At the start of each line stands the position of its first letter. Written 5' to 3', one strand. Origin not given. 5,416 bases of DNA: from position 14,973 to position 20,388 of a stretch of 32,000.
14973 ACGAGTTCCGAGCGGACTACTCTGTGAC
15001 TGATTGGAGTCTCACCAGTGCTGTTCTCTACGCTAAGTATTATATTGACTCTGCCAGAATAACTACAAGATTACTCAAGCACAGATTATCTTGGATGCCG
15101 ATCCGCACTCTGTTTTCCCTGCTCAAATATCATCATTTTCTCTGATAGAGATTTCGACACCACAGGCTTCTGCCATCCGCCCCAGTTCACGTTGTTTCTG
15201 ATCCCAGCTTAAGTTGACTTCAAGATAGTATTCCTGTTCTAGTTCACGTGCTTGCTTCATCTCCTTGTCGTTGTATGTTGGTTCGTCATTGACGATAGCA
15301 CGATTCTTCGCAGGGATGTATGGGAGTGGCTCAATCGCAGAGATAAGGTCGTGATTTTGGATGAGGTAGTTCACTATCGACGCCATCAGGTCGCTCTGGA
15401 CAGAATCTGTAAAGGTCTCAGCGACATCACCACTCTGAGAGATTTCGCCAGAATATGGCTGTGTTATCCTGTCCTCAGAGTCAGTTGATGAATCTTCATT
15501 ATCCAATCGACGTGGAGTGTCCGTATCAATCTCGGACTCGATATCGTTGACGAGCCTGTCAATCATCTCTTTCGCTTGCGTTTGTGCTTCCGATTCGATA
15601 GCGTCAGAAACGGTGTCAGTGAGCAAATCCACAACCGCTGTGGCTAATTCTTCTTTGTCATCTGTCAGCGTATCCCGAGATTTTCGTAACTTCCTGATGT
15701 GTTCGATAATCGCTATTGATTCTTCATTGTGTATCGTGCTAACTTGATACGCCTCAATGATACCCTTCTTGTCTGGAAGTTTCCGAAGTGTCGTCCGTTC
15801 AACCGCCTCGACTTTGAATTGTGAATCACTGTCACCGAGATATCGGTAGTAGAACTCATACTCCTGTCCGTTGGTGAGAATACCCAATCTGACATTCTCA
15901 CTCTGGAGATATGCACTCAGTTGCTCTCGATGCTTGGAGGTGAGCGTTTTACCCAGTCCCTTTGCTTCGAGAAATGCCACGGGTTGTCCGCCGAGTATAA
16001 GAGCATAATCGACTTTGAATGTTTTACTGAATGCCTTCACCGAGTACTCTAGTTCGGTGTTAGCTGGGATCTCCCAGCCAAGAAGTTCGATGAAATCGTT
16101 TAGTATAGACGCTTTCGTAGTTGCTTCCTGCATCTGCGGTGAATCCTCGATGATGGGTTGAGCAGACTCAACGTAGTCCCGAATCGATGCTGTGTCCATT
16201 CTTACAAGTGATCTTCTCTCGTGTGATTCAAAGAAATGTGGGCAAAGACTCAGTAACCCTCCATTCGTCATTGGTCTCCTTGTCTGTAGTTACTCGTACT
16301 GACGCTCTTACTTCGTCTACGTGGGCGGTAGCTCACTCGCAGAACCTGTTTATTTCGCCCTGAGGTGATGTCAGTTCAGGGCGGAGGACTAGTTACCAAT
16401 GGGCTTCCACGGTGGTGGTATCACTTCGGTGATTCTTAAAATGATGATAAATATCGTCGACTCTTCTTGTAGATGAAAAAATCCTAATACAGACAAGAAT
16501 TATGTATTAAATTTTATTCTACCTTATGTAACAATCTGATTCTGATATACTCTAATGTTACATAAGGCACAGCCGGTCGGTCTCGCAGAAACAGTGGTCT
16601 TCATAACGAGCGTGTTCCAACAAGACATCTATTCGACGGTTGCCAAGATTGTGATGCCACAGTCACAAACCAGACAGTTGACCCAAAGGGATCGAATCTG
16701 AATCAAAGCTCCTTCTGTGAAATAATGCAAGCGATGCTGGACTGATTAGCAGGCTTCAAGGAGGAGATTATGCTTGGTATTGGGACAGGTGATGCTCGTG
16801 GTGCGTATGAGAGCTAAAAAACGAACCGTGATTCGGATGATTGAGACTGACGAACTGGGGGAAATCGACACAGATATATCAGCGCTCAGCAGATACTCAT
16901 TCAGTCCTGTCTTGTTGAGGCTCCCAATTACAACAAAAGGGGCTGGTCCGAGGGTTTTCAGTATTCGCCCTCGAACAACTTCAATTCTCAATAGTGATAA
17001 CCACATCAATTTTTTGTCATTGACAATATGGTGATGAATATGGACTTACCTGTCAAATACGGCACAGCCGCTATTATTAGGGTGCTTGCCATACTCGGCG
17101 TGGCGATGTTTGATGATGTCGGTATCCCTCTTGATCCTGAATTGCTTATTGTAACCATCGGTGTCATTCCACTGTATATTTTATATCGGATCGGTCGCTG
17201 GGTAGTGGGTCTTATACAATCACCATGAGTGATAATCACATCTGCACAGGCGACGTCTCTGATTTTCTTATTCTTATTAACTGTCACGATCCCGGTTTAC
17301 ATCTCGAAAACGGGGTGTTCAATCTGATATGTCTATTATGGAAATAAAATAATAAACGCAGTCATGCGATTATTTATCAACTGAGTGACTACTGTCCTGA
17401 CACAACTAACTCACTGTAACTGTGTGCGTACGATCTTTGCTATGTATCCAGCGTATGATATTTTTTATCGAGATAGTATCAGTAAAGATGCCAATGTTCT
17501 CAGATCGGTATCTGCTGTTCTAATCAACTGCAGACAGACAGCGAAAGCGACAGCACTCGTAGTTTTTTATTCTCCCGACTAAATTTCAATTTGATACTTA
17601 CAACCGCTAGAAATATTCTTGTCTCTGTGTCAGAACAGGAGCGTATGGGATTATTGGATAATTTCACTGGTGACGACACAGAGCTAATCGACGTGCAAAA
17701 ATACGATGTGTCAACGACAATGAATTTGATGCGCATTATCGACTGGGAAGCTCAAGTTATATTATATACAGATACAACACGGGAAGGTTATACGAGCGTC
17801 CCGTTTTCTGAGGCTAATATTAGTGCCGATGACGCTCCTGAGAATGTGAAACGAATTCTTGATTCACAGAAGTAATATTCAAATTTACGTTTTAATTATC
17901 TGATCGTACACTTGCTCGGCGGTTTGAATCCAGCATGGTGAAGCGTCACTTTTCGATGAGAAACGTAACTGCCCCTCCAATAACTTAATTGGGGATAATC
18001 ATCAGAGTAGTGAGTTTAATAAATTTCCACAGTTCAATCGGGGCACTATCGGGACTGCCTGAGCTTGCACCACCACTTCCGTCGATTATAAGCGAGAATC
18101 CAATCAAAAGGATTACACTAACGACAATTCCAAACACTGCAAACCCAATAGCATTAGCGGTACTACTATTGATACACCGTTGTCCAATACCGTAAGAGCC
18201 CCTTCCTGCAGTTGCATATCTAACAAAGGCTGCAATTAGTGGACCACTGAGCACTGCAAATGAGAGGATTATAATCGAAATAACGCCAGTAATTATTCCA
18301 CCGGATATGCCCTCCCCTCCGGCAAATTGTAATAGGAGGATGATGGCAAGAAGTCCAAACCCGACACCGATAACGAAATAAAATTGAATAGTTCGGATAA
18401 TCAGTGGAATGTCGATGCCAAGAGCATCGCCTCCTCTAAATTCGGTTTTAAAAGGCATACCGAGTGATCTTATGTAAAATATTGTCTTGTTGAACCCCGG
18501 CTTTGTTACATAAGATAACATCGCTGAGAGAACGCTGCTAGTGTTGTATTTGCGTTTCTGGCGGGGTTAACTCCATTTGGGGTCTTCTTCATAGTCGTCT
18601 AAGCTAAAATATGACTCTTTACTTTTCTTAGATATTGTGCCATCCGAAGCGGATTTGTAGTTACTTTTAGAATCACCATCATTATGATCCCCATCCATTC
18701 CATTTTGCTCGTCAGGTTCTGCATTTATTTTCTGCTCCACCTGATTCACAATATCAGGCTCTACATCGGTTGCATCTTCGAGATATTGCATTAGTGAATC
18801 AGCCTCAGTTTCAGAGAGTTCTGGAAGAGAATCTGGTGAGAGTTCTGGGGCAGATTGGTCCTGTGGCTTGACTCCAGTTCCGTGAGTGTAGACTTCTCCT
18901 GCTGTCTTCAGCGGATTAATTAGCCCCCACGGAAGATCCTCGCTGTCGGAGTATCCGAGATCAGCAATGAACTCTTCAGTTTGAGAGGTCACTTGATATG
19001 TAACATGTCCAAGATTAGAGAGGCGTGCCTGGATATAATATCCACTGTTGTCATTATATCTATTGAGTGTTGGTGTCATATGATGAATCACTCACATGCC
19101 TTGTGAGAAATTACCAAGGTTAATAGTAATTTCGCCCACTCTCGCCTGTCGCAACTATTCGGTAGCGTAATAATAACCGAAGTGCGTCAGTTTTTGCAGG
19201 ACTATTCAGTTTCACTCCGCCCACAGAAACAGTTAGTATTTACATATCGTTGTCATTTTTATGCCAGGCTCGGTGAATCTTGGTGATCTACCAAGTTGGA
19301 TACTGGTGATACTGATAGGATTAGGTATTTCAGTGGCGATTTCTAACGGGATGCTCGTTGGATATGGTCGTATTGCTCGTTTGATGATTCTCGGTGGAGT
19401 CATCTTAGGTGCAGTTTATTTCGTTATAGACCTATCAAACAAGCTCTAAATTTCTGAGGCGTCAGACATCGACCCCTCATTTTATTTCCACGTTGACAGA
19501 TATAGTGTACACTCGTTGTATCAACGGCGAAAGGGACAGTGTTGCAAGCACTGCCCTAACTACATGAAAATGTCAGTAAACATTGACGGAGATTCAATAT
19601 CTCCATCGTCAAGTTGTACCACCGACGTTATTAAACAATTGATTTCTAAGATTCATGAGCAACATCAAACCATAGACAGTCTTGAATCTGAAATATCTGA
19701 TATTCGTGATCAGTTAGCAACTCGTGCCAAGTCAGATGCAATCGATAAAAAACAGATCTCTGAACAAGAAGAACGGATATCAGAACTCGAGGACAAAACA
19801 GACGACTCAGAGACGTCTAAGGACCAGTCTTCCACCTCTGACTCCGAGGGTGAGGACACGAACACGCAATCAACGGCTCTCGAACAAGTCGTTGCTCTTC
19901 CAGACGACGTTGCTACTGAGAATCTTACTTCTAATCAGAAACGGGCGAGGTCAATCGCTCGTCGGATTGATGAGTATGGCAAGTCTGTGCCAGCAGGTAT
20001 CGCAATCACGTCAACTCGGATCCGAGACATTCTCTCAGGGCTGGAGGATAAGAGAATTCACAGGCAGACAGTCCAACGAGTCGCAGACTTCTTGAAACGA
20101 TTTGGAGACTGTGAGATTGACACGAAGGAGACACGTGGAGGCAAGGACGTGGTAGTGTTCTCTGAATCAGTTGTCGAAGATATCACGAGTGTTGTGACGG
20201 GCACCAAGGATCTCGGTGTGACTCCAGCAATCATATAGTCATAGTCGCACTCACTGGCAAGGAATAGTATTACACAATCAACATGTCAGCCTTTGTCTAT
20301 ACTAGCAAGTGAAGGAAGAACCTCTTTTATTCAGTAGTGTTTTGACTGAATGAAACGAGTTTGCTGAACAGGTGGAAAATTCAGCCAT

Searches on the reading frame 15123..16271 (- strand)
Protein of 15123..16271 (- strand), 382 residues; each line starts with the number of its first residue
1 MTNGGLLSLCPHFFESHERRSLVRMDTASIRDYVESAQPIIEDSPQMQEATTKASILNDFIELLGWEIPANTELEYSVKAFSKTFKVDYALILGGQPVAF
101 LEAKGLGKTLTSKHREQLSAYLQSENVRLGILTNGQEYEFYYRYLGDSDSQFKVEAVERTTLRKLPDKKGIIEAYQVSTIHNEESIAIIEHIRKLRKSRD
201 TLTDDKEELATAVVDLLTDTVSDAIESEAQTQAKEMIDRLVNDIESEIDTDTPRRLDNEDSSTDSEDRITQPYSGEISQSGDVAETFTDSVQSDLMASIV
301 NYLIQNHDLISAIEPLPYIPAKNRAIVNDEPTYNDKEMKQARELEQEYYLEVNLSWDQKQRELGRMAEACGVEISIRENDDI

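Call 10: search_protein_families(library=pfam, proteins=[window:15123-16271:-], max_evalue=0.01)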
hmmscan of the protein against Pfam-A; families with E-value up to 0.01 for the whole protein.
window:15123-16271:- (382 aa): 4 families
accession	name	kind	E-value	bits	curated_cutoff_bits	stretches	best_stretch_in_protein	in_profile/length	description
PF04313.20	HSDR_N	-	4.3e-07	30.4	25.1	1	75-141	119-190/198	Type I restriction enzyme R protein N terminus (HSDR_N)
PF13588.12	HSDR_N_2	-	3.8e-06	27.4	25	1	71-142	23-95/110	Type I restriction enzyme R protein N terminus (HSDR_N)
PF20464.3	MmeI_N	-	0.00041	21.1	27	1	49-175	19-149/181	MmeI, N-terminal domain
PF13366.12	PDDEXK_3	-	0.0092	16.8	22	0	73-135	49-106/117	PD-(D/E)XK nuclease superfamily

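Call 48: search_protein_families(library=ncbifam, proteins=[window:15123-16271:-], max_evalue=0.01)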
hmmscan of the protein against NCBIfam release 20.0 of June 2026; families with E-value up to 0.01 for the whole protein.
window:15123-16271:- (382 aa): 0 families

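Call 109: search_protein_families(library=padloc, proteins=[window:15123-16271:-], max_evalue=0.01)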
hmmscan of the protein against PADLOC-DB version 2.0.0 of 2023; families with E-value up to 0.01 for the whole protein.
window:15123-16271:- (382 aa): 3 families
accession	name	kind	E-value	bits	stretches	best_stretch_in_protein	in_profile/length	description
PDLC03604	REase_MTase_IIG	-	0.00011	18.4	1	44-142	26-137/1011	Type IIG restriction enzyme-methyltransferase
PDLC04706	PDC-M54B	-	0.00038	17.2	1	43-117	37-114/475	-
PDLC04376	PDC-M05B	-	0.0093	14.2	0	211-244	85-118/121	-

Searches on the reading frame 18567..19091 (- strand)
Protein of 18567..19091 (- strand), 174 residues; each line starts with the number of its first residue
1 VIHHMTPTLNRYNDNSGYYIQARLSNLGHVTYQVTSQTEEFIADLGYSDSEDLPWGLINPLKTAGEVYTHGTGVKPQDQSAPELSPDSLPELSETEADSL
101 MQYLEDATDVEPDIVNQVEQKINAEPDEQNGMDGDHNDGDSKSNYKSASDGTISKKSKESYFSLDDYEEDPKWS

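Call 20: search_protein_families(library=pfam, proteins=[window:18567-19091:-], max_evalue=0.01)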
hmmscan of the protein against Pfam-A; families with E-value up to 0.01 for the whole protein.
window:18567-19091:- (174 aa): 0 families

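Call 48: search_protein_families(library=ncbifam, proteins=[window:18567-19091:-], max_evalue=0.01)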
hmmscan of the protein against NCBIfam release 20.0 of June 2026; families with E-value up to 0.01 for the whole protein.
window:18567-19091:- (174 aa): 0 families

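Call 60: search_protein_families(library=pfam, proteins=[window:18567-19091:-], max_evalue=10)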
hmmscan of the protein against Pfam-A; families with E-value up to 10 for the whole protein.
window:18567-19091:- (174 aa): 1 family
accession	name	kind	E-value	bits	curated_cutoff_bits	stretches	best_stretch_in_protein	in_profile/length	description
PF22813.1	TcaA_2nd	-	0.076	13.8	26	1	91-167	32-99/103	TcaA protein second domain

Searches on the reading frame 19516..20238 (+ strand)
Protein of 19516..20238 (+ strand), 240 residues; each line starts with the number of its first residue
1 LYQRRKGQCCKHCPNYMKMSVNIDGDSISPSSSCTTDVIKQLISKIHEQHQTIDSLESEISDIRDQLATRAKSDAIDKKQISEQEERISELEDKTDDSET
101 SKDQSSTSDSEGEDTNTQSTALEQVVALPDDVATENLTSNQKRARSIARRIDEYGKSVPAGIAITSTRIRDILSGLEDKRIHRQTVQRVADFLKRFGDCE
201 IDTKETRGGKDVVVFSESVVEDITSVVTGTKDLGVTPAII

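Call 20: search_protein_families(library=pfam, proteins=[window:19516-20238:+], max_evalue=0.01)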
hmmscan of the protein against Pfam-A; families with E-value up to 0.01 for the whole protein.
window:19516-20238:+ (240 aa): 3 families
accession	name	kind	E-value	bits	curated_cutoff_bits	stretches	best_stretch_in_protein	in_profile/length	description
PF24487.1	NDC80_loop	-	0.00028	21.1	27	1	37-160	83-204/233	Kinetochore protein NDC80 loop region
PF04102.17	SlyX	-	0.008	17.2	30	0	35-75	15-55/67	SlyX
PF14992.11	TMCO5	-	0.0086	15.8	32.2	0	40-104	20-80/280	TMCO5 family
